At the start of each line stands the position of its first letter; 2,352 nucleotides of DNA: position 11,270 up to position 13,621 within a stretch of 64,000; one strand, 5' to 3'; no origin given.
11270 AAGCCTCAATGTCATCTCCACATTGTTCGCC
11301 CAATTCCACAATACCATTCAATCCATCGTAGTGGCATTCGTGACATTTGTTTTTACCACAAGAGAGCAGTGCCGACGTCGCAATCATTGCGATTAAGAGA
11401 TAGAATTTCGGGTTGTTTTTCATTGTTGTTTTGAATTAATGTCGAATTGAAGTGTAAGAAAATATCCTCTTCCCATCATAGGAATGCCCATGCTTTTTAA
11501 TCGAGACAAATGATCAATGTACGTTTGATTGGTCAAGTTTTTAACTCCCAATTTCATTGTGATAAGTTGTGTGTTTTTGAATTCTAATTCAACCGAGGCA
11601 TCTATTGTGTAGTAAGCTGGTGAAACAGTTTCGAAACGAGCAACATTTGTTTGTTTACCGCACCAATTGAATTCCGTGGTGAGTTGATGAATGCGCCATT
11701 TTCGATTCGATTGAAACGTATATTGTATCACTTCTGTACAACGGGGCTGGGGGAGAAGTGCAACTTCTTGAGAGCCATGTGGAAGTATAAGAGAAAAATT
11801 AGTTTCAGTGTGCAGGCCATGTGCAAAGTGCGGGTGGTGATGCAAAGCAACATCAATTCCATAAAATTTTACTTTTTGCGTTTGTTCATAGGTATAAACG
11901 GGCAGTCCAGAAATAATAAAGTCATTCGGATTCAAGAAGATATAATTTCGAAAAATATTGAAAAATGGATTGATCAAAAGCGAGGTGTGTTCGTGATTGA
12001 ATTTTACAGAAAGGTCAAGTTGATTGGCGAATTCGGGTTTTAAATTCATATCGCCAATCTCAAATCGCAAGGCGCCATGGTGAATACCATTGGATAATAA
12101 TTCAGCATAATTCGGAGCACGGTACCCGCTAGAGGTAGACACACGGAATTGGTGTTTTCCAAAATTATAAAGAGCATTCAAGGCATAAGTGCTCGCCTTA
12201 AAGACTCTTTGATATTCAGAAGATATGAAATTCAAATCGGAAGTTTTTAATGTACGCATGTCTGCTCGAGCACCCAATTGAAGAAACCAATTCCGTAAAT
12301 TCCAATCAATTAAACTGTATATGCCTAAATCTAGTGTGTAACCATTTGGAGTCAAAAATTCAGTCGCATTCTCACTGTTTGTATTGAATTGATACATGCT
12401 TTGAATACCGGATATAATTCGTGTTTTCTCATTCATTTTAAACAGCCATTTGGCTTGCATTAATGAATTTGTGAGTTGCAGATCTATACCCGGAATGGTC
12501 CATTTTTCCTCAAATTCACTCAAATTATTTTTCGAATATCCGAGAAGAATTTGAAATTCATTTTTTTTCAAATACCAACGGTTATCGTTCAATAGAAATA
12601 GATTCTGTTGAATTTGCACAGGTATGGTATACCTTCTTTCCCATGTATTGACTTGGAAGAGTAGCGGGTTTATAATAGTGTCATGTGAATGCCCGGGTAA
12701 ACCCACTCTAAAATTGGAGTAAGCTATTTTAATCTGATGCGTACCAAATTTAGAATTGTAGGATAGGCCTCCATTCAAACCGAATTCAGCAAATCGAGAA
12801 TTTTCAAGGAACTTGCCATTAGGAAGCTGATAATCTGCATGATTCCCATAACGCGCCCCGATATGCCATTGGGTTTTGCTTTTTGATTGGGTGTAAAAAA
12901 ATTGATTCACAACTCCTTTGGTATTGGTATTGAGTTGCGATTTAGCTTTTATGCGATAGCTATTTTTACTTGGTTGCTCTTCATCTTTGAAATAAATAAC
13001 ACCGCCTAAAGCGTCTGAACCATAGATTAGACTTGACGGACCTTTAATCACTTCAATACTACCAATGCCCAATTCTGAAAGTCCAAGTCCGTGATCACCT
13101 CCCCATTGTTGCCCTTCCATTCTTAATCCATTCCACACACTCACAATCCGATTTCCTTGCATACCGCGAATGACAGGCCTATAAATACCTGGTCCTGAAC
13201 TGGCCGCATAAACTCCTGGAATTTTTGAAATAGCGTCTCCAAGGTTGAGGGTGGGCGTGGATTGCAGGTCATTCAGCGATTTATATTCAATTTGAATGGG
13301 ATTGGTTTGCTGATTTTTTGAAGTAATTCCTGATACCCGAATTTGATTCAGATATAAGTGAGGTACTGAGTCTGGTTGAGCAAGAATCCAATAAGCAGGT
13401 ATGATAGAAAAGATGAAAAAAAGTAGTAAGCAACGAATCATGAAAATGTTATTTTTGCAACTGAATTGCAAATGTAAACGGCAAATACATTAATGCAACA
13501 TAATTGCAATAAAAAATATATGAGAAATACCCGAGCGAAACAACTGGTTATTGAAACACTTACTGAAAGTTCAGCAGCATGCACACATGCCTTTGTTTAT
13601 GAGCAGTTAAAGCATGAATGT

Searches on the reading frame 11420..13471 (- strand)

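Call 9: search_protein_families(library=pfam, proteins=[window:11420-13471:-])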
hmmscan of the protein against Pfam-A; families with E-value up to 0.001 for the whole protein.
window:11420-13471:- (683 aa): 2 families
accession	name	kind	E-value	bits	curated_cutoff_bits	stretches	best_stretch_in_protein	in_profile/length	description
PF00593.30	TonB_dep_Rec_b-barrel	-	1.3e-26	94.9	27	1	210-646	17-436/436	TonB dependent receptor-like, beta-barrel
PF07715.20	Plug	-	7.9e-18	65.4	23.9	1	55-158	3-107/107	TonB-dependent Receptor Plug Domain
